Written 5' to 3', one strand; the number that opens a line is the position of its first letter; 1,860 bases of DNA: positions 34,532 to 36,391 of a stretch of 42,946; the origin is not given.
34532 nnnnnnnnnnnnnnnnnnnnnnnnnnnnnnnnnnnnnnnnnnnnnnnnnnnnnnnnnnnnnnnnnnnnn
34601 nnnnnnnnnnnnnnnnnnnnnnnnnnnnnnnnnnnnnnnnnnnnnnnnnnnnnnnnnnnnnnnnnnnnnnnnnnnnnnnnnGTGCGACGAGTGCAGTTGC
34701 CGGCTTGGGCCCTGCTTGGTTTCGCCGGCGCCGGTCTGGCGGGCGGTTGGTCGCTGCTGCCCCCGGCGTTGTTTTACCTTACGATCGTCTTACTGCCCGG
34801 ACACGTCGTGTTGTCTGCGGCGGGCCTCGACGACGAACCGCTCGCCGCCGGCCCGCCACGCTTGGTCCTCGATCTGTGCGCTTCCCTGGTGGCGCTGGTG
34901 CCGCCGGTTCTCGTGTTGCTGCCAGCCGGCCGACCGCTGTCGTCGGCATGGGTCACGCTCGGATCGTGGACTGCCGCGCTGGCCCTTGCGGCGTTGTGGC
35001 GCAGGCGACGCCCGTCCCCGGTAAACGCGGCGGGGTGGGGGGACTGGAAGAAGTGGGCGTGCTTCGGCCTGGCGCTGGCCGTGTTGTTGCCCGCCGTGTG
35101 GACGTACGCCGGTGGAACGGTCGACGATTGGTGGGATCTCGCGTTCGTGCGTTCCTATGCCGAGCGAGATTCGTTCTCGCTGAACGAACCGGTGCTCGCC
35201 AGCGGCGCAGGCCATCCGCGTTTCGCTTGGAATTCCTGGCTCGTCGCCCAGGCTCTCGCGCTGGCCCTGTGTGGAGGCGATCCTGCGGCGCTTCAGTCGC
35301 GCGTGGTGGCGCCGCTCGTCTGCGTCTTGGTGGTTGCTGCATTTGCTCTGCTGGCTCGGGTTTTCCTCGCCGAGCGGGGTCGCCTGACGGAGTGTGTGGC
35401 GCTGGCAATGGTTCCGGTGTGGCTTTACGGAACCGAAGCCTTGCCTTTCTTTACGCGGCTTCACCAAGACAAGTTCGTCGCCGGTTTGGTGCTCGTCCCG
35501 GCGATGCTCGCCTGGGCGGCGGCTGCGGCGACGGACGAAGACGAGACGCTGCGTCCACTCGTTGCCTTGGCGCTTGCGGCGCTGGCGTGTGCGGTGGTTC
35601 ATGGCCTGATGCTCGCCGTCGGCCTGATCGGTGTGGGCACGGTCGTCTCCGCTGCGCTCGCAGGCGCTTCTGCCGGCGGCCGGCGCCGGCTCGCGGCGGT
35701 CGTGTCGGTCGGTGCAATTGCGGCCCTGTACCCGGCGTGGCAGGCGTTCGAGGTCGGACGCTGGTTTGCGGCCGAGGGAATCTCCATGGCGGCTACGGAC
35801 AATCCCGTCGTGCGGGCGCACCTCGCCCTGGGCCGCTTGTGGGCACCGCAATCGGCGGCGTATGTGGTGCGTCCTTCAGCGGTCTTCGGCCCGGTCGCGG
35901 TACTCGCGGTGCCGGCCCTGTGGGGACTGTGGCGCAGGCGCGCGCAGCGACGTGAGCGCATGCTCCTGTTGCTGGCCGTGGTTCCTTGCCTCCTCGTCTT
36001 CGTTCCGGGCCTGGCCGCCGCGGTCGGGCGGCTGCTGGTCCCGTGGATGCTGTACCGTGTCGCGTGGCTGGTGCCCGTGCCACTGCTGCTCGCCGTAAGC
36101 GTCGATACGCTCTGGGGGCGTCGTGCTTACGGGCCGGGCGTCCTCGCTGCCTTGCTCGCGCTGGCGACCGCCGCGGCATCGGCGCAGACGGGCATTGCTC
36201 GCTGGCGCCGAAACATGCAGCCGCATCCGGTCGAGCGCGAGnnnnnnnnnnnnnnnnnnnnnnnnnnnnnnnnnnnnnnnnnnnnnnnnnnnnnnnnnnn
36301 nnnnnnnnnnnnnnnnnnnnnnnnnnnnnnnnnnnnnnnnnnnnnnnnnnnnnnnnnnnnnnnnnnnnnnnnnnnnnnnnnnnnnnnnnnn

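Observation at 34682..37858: Giant polytopic-membrane / beta-sandwich / TPR protein: candidate lipid-linked-glycan transferase next to the pseudopilin genes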

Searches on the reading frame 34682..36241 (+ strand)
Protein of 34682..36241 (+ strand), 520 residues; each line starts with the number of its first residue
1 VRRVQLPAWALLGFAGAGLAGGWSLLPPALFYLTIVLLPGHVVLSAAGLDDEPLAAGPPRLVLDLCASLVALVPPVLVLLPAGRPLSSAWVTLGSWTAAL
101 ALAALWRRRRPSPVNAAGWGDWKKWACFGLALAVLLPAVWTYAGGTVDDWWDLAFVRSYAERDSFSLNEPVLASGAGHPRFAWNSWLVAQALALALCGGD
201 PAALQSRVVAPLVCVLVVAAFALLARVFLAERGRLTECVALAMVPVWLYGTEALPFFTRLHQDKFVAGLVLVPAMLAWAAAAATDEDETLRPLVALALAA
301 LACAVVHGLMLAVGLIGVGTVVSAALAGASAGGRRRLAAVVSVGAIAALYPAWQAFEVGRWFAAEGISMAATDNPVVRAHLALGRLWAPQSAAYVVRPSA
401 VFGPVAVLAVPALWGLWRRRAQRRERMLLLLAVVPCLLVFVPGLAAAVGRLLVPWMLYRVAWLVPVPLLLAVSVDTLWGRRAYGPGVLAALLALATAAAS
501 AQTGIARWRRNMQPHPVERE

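Call 43: search_protein_representatives(alignment_id=A2)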
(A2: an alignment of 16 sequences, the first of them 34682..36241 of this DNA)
Query: 16 sequences, 522 profile positions. Proteins with E-value up to 0.001 (for the whole library): 598; up to 1e-10: 358; up to 1e-30: 94. The best 150 are listed.
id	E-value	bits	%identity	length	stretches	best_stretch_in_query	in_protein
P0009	9.6e-201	684.4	-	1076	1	2-521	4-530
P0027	1.7e-196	670.4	-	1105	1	1-520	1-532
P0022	8.6e-195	664.7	-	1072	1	2-520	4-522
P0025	1.2e-194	664.3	-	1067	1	1-521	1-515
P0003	3.3e-194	662.8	-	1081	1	2-520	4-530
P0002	1.3e-187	641.1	-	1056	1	3-520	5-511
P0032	3.1e-186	636.5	-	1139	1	5-520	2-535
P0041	5.1e-179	612.7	-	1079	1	2-521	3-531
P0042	1.1e-176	605.0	-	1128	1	3-522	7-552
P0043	2.0e-173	594.2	-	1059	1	19-521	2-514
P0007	5.6e-169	579.6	-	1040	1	24-521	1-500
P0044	7.8e-165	565.9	-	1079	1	4-521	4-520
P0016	2.5e-161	554.4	-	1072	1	2-522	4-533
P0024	6.4e-161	553.0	-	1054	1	29-521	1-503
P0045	2.2e-160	551.2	-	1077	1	6-518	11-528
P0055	7.3e-67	242.6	-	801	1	3-507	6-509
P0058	8.6e-64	232.5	-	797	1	5-511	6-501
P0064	1.2e-57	212.2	-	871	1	22-518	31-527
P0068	1.6e-54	201.9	-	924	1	33-499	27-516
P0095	6.2e-42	160.4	-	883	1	20-509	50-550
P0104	2.1e-39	152.0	-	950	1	148-501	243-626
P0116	2.8e-32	128.5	-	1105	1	6-499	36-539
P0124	2.6e-29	118.7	-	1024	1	9-508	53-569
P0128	4.3e-28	114.7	-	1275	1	9-501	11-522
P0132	1.8e-27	112.6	-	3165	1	18-501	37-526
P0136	4.6e-27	111.3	-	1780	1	23-489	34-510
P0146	1.5e-25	106.3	-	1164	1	8-510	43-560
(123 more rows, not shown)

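Call 44: search_protein_families(library=pfam, proteins=[P0055, P0058, P0064, P0068, P0095, P0116, P0128, P0136, P0146], max_evalue=0.001)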
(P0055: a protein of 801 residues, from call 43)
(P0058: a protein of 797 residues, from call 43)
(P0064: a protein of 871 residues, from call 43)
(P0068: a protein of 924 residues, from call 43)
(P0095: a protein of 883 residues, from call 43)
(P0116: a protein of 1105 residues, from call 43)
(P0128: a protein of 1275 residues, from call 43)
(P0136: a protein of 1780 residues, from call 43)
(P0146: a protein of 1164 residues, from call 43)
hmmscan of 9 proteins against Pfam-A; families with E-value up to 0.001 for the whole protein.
P0055 (801 aa): 0 families

P0058 (797 aa): 0 families

P0064 (871 aa): 0 families

P0068 (924 aa): 1 family
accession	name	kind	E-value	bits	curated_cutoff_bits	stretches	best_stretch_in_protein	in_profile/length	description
PF19554.4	DUF6077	-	0.00012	21.5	27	1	61-257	52-222/354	Family of unknown function (DUF6077)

P0095 (883 aa): 2 families
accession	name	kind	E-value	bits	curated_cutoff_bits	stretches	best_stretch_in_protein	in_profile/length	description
PF20176.3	DUF6541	-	0.00018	20.4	29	0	65-591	5-542/646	Family of unknown function (DUF6541)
PF13371.12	TPR_9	-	0.00099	19.5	35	0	836-876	29-69/73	Tetratricopeptide repeat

P0116 (1105 aa): 16 families
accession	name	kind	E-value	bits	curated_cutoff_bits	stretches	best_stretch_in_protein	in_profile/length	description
PF07719.23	TPR_2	-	3.2e-32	108.4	27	1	772-800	6-34/34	Tetratricopeptide repeat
PF13432.12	TPR_16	-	1.4e-28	99.3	32.7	4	705-764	4-62/65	Tetratricopeptide repeat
PF13428.12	TPR_14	-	1.3e-26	90.8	23.5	1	772-809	6-43/44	Tetratricopeptide repeat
PF14559.12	TPR_19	-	3.5e-24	85.4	25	2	708-763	1-55/68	Tetratricopeptide repeat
PF13414.12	TPR_11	-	1e-23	83.2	26.8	2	775-811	2-38/42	TPR repeat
PF00515.34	TPR_1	-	5.1e-23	80.3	27.8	0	772-800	6-34/34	Tetratricopeptide repeat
PF13181.12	TPR_8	-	1.5e-22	78.2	25.7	1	772-799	6-33/34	Tetratricopeptide repeat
PF13424.12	TPR_12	-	1.3e-18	67.4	30.1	1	804-867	7-75/77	Tetratricopeptide repeat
PF09976.15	TPR_21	-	2.1e-13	50.9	25.5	1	702-795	80-174/193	Tetratricopeptide repeat-like domain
PF13176.12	TPR_7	-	2.2e-11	43.4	27.9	0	772-800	4-34/36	Tetratricopeptide repeat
PF13431.12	TPR_17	-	5.1e-11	42.4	24.4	0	789-822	1-34/34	Tetratricopeptide repeat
PF13174.12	TPR_6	-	9.3e-10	39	26.3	0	975-1004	2-31/33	Tetratricopeptide repeat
PF24575.1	TPR_Slam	-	1.9e-08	35.1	35.2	0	705-786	19-100/104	Surface lipoprotein assembly modifier, N-terminal TPR repeats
PF03704.23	BTAD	-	4.7e-07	30.7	22.1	1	741-794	70-123/146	Bacterial transcriptional activator domain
PF23914.1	TPR_CcmH_CycH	-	5.4e-07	30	42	0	835-934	49-150/158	Cytochrome c-type biogenesis protein H TPR domain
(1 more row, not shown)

P0128 (1275 aa): 21 families
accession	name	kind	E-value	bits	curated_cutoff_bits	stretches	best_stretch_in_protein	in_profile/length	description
PF13414.12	TPR_11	-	1.1e-52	175.8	26.8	4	703-744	1-42/42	TPR repeat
PF07719.23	TPR_2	-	8.1e-51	166.4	27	3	697-729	2-34/34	Tetratricopeptide repeat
PF00515.34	TPR_1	-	1.7e-44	148.3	27.8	2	1205-1234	2-31/34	Tetratricopeptide repeat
PF14559.12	TPR_19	-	2.2e-42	143.6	25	4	952-1002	12-62/68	Tetratricopeptide repeat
PF13181.12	TPR_8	-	2.6e-42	139.8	25.7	1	862-887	6-31/34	Tetratricopeptide repeat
PF13424.12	TPR_12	-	6.4e-38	129.2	30.1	5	1205-1268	4-71/77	Tetratricopeptide repeat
PF13428.12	TPR_14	-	2.4e-34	114.7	23.5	1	698-739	3-44/44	Tetratricopeptide repeat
PF13432.12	TPR_16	-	1.1e-30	106.2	32.7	3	669-730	4-65/65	Tetratricopeptide repeat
PF13431.12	TPR_17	-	4.5e-26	89.3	24.4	0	1193-1224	2-33/34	Tetratricopeptide repeat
PF13176.12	TPR_7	-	5.1e-26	88.9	27.9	0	859-889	1-33/36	Tetratricopeptide repeat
PF13174.12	TPR_6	-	8.3e-13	48.5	26.3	0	862-885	5-28/33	Tetratricopeptide repeat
PF13374.12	TPR_10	-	6.7e-12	45.5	27.5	0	858-886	3-31/42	Tetratricopeptide repeat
PF13371.12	TPR_9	-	8.3e-11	42.2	35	1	675-733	8-66/73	Tetratricopeptide repeat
PF23914.1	TPR_CcmH_CycH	-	3.2e-09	37.3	42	1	1129-1239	43-156/158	Cytochrome c-type biogenesis protein H TPR domain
PF24575.1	TPR_Slam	-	1.8e-08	35.2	35.2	1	682-740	35-91/104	Surface lipoprotein assembly modifier, N-terminal TPR repeats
PF19554.4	DUF6077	-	7.5e-06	25.4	27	1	30-356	5-337/354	Family of unknown function (DUF6077)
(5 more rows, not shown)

P0136 (1780 aa): 28 families (the best 25 are shown)
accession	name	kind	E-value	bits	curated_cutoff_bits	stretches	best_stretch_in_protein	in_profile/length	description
PF07719.23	TPR_2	-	5.8e-58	188.7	27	2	1687-1719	1-33/34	Tetratricopeptide repeat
PF13432.12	TPR_16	-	2.2e-51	172.3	32.7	7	1659-1720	3-64/65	Tetratricopeptide repeat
PF13428.12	TPR_14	-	2.5e-49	161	23.5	6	1689-1729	3-43/44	Tetratricopeptide repeat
PF00515.34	TPR_1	-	2.9e-49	163.4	27.8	3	1688-1719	2-33/34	Tetratricopeptide repeat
PF14559.12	TPR_19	-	4.6e-47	158.6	25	5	1179-1232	3-56/68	Tetratricopeptide repeat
PF13181.12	TPR_8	-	5.3e-44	145.1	25.7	1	1689-1719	3-33/34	Tetratricopeptide repeat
PF13431.12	TPR_17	-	3e-42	139.8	24.4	3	1190-1222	2-34/34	Tetratricopeptide repeat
PF13414.12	TPR_11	-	5.9e-41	138.3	26.8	4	1694-1731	1-38/42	TPR repeat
PF13176.12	TPR_7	-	1.4e-37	124.9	27.9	0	1691-1717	3-29/36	Tetratricopeptide repeat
PF13424.12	TPR_12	-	6.8e-36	122.7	30.1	3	1687-1748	3-72/77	Tetratricopeptide repeat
PF13174.12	TPR_6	-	1.9e-18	66.2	26.3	0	1692-1720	5-33/33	Tetratricopeptide repeat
PF23914.1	TPR_CcmH_CycH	-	2.3e-17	63.7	42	1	1142-1233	59-153/158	Cytochrome c-type biogenesis protein H TPR domain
PF19554.4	DUF6077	-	1.5e-15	57.3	27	1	36-357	7-347/354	Family of unknown function (DUF6077)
PF13371.12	TPR_9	-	3.7e-13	49.7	35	1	1659-1724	1-66/73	Tetratricopeptide repeat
PF12569.14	NatA_aux_su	-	3.4e-12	46.5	33.3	1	1175-1278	12-115/515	N-terminal acetyltransferase A, auxiliary subunit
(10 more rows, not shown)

P0146 (1164 aa): 22 families
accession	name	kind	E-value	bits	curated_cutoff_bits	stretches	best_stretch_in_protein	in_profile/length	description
PF00515.34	TPR_1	-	1.1e-46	155.2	27.8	3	1083-1112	4-33/34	Tetratricopeptide repeat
PF13181.12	TPR_8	-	8.4e-39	128.9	25.7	1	1082-1112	3-33/34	Tetratricopeptide repeat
PF07719.23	TPR_2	-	8.9e-39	128.8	27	2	1083-1112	4-33/34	Tetratricopeptide repeat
PF13414.12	TPR_11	-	1.4e-35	121.1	26.8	1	746-783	1-38/42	TPR repeat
PF13424.12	TPR_12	-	6.5e-33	113.2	30.1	4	1083-1144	6-75/77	Tetratricopeptide repeat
PF13432.12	TPR_16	-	7.2e-30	103.5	32.7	4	1085-1147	2-64/65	Tetratricopeptide repeat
PF13176.12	TPR_7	-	6.9e-28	94.8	27.9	0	1118-1143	3-30/36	Tetratricopeptide repeat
PF13428.12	TPR_14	-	2.9e-27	92.8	23.5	1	1081-1121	2-42/44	Tetratricopeptide repeat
PF14559.12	TPR_19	-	2.4e-22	79.4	25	2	1092-1146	3-57/68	Tetratricopeptide repeat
PF13431.12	TPR_17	-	1.4e-20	72.2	24.4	1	795-827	1-33/34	Tetratricopeptide repeat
PF13374.12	TPR_10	-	1.8e-13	50.4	27.5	0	809-833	4-28/42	Tetratricopeptide repeat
PF23914.1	TPR_CcmH_CycH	-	3.2e-12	47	42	1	745-837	56-151/158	Cytochrome c-type biogenesis protein H TPR domain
PF13174.12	TPR_6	-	4.2e-11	43.2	26.3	0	1084-1113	4-33/33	Tetratricopeptide repeat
PF17874.7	TPR_MalT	-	1.8e-09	37.8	45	1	1050-1124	51-124/336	MalT-like TPR region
PF19554.4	DUF6077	-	5.6e-09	35.7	27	1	94-383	38-340/354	Family of unknown function (DUF6077)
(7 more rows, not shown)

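Call 45: find_encoding_contigs(protein=P0055, flank=10000, max_places=2)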
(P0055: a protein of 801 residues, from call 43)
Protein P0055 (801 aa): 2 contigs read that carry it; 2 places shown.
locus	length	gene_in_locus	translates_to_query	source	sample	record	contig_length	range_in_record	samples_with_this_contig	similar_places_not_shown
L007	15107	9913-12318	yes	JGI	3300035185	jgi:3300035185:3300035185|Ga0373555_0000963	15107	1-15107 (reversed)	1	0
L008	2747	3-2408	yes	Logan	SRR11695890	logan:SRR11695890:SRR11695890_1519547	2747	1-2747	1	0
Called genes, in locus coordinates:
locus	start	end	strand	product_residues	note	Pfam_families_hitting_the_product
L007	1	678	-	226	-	?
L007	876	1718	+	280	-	PF00378:ECH_1, PF16113:ECH_2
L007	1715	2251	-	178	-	PF00565:SNase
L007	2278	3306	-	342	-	PF00296:Bac_luciferase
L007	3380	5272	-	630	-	PF16177:ACAS_N, PF00501:AMP-binding, PF13193:AMP-binding_C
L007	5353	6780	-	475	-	-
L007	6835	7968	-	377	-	PF11583:AurF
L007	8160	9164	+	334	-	PF00296:Bac_luciferase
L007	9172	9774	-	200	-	PF00011:HSP20, PF17886:ArsA_HSP20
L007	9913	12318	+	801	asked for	-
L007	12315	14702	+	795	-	-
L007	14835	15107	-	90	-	?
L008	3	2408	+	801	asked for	?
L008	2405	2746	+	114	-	?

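Call 50: find_related_loci(query=A2, collection=genome_contigs, flank=10000)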
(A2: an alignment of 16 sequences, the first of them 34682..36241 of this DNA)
Query A2 (520 aa) in genome_contigs; peptide patterns used: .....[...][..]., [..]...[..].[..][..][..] (x = any residue, [..] = any of these).
240 stretches matched a pattern; 29 encode a relative of the query (tblastn E <= 1e-3); 27 distinct loci.
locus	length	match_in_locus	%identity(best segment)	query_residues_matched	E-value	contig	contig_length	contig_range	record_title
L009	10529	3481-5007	48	21-517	2e-112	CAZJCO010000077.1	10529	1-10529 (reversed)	MAG TPA_asm: uncultured Myxococcales bacterium isolate binchicken_co275_90 genome assembly, contig: NODE_9988_length_105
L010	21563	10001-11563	45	10-520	9e-109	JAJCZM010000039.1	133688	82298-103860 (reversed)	MAG: Deltaproteobacteria bacterium isolate OFTM64 OFTM64_38, whole genome shotgun sequence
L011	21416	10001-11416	47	50-520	2e-94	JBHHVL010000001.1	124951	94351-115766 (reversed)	MAG: Candidatus Binatia bacterium isolate S.4.sp2_bin.36 NODE_7_length_124951_cov_6.746333, whole genome shotgun sequenc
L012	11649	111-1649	43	10-519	4e-91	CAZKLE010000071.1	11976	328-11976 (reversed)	MAG TPA_asm: uncultured Myxococcales bacterium isolate binchicken_co253_39 genome assembly, contig: NODE_3742_length_119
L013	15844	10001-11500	42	21-516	6e-86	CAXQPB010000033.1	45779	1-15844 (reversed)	MAG: Nitrosopumilus sp. isolate 3um_A1Z0725_1.78 genome assembly, contig: k127_617405, whole genome shotgun sequence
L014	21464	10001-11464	42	38-519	2e-84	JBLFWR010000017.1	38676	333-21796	MAG: Candidatus Binatia bacterium isolate 3300053785_131 Ga0535658_0001561, whole genome shotgun sequence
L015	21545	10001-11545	42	1-519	1e-81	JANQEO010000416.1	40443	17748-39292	MAG: Candidatus Binatia bacterium isolate PL23a_bin.3 k99_384128, whole genome shotgun sequence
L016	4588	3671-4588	56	131-440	7e-81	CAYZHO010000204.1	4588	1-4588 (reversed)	MAG TPA_asm: uncultured Myxococcales bacterium isolate SRP162660_co2_189 genome assembly, contig: NODE_17144_length_4588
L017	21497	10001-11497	41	10-520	2e-75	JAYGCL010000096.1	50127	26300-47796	MAG: Deltaproteobacteria bacterium isolate OC6_4000m_MAG_306 OC6_4000m_contig_791293, whole genome shotgun sequence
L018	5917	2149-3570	43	49-520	4e-75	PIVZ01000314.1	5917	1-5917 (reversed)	MAG: bacterium isolate Glo_18 GloG15_CONTIG20497, whole genome shotgun sequence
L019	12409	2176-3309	48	137-516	1e-72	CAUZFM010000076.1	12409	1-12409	MAG: uncultured Candidatus Binatia bacterium isolate CB21_323.63 genome assembly, contig: Ga0302123_10002543, whole geno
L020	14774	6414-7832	42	54-519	4e-72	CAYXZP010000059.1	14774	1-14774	MAG TPA_asm: uncultured Myxococcales bacterium isolate SRP092902_co1_85 genome assembly, contig: NODE_6381_length_14774_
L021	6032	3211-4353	47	137-519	6e-70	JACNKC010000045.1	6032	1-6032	MAG: Proteobacteria bacterium isolate NIOZ-UU50 NIOZ-UU_NODE_16640_length_6032_cov_8.45792, whole genome shotgun sequenc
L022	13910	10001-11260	41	101-516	1e-67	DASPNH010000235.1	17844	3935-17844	MAG TPA_asm: Candidatus Binatia bacterium isolate SMAG_U12116 k141_268738, whole genome shotgun sequence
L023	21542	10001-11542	41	39-516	2e-66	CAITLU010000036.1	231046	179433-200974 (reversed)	uncultured bacterium isolate LJ-5-9m_bin-0318 genome assembly, contig: bin-0318:36/67, whole genome shotgun sequence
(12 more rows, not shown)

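Call 52: search_solved_structures(query=A2, max_evalue=10, show_alignments=3)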
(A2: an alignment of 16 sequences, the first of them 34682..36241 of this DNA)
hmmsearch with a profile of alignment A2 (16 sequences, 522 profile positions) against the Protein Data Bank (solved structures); distinct sequences matched with E-value up to 10: 0.

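Call 60: find_encoding_contigs(protein=P0128, flank=8000, max_places=2)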
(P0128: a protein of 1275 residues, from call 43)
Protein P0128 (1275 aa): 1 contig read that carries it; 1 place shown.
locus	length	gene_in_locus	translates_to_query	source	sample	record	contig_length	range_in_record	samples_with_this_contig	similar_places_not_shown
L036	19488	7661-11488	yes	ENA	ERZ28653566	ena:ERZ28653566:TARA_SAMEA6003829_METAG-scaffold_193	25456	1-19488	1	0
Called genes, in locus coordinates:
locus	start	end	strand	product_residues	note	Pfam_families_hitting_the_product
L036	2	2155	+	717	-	?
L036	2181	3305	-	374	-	PF13439:Glyco_transf_4, PF00534:Glycos_transf_1, PF13692:Glyco_trans_1_4, PF13524:Glyco_trans_1_2 (weak)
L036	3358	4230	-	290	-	PF02585:PIG-L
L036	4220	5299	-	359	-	PF13527:Acetyltransf_9, PF00583:Acetyltransf_1 (faint), PF13508:Acetyltransf_7 (faint)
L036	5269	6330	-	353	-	PF00534:Glycos_transf_1, PF13692:Glyco_trans_1_4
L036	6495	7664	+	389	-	PF13439:Glyco_transf_4, PF13579:Glyco_trans_4_4 (weak), PF20706:GT4-conflict (weak), PF00534:Glycos_transf_1, PF13692:Glyco_trans_1_4, PF13524:Glyco_trans_1_2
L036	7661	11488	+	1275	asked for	PF13432:TPR_16, PF24575:TPR_Slam (weak), PF13414:TPR_11, PF13424:TPR_12 (weak), PF14559:TPR_19 (weak), PF13414:TPR_11 (weak), PF14559:TPR_19 (weak), PF13424:TPR_12 (weak), +13 more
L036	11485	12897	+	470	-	PF00005:ABC_tran, PF14524:Wzt_C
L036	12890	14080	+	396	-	PF13469:Sulfotransfer_3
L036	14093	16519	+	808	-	PF13469:Sulfotransfer_3, PF00534:Glycos_transf_1, PF13692:Glyco_trans_1_4, PF13524:Glyco_trans_1_2 (weak)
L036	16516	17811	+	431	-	PF00534:Glycos_transf_1, PF13692:Glyco_trans_1_4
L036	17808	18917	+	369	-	PF13439:Glyco_transf_4, PF20706:GT4-conflict, PF00534:Glycos_transf_1, PF13692:Glyco_trans_1_4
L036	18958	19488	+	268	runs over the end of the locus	PF03808:Glyco_tran_WecG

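Call 61: find_encoding_contigs(protein=P0064, flank=8000, max_places=2)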
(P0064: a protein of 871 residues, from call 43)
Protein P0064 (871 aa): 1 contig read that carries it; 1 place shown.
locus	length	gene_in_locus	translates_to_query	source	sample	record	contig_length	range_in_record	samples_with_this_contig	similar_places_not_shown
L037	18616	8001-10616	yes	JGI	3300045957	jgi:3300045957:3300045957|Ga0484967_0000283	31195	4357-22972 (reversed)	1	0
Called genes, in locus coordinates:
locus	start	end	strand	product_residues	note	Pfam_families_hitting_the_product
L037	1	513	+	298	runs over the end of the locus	PF00378:ECH_1, PF16113:ECH_2, PF00378:ECH_1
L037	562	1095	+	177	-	-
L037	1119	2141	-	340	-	PF00296:Bac_luciferase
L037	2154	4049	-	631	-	PF16177:ACAS_N, PF00501:AMP-binding, PF13193:AMP-binding_C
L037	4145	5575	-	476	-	-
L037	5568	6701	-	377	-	PF11266:Ald_deCOase (weak)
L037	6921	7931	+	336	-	PF00296:Bac_luciferase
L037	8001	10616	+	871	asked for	-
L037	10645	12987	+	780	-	PF19554:DUF6077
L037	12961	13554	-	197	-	PF11583:AurF (weak), PF00210:Ferritin (weak)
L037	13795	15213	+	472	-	PF00206:Lyase_1, PF10415:FumaraseC_C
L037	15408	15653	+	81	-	-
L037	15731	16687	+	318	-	PF00478:IMPDH (faint), PF03060:NMO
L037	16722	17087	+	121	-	PF03992:ABM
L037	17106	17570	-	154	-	PF00072:Response_reg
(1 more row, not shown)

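Call 67: list_cluster_members(proteins=[P0055, P0068, P0095, P0116, P0128, P0136, P0146, P0132, P0104, P0124])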
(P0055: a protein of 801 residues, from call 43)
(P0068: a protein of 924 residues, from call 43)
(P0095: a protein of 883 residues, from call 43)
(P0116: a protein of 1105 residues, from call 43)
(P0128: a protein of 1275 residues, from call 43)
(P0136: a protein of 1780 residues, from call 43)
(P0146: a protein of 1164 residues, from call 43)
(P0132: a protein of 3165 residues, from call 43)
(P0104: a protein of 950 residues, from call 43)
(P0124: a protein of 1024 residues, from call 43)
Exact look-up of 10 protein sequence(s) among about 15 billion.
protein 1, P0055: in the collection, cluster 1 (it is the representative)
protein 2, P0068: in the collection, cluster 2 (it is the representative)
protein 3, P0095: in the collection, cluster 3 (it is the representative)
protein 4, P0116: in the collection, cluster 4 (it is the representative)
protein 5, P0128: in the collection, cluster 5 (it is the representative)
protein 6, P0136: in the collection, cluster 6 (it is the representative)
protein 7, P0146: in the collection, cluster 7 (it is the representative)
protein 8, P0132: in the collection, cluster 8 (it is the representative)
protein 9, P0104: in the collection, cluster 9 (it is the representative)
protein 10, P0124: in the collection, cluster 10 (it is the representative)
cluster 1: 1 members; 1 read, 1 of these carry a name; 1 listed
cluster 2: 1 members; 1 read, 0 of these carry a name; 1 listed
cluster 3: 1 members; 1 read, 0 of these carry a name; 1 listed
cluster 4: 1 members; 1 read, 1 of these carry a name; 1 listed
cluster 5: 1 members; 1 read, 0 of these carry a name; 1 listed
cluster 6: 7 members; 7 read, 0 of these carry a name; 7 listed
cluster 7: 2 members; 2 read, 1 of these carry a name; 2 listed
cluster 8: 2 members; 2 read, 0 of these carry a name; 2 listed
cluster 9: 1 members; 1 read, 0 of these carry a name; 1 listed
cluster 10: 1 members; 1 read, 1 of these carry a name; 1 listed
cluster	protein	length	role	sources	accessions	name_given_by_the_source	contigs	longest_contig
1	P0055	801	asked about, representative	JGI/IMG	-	hypothetical protein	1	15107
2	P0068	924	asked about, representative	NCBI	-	-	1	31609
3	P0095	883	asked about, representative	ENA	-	-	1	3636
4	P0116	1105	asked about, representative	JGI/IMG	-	tetratricopeptide (TPR) repeat protein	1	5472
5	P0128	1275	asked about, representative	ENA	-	-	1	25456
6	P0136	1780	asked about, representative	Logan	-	-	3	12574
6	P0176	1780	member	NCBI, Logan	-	-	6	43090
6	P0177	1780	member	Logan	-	-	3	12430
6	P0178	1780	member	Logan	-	-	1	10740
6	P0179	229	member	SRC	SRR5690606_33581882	-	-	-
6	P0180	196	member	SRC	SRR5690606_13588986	-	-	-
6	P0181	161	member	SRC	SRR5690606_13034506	-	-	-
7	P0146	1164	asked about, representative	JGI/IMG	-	-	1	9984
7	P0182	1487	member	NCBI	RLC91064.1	MAG: hypothetical protein DRI79_03865, partial [Chloroflexi bacterium]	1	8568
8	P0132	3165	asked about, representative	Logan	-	-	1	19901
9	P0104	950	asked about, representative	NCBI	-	-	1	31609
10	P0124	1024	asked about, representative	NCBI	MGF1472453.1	MAG: DUF6077 domain-containing protein [Rubrobacteraceae bacterium]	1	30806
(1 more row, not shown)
